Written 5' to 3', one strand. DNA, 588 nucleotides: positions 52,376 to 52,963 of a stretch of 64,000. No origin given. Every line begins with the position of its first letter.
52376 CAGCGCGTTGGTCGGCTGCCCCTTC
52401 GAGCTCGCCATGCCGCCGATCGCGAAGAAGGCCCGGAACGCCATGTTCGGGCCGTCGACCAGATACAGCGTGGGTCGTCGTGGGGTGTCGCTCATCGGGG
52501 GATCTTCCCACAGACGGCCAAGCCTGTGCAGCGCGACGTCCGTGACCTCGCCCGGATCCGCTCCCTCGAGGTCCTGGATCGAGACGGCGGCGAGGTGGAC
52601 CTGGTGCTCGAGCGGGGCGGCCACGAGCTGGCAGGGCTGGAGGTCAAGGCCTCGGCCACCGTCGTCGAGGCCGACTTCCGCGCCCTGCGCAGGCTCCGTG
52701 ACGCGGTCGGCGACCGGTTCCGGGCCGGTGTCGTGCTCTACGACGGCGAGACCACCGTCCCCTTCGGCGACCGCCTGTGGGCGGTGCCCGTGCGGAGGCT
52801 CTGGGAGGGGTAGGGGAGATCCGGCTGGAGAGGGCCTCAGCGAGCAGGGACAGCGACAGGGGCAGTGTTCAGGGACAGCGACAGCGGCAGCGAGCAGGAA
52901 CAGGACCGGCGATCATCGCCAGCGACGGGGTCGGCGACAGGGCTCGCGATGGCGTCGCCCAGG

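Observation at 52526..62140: Tandem segmental duplication of an ATPase - M4 protease - secreted protein cassette, with complementary losses in the two units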

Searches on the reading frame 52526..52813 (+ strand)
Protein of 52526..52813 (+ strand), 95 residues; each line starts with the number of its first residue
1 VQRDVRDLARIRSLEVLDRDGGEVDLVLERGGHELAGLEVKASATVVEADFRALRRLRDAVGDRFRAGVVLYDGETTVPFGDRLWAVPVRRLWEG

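Call 8: search_protein_families(library=pfam, proteins=[window:52526-52813:+], max_evalue=0.01)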
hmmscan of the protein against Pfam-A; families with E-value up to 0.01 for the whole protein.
window:52526-52813:+ (95 aa): 1 family
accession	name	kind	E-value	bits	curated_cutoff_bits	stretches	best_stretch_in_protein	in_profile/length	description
PF13635.12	DUF4143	-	0.00036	20.7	28.1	1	18-43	135-160/160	Domain of unknown function (DUF4143)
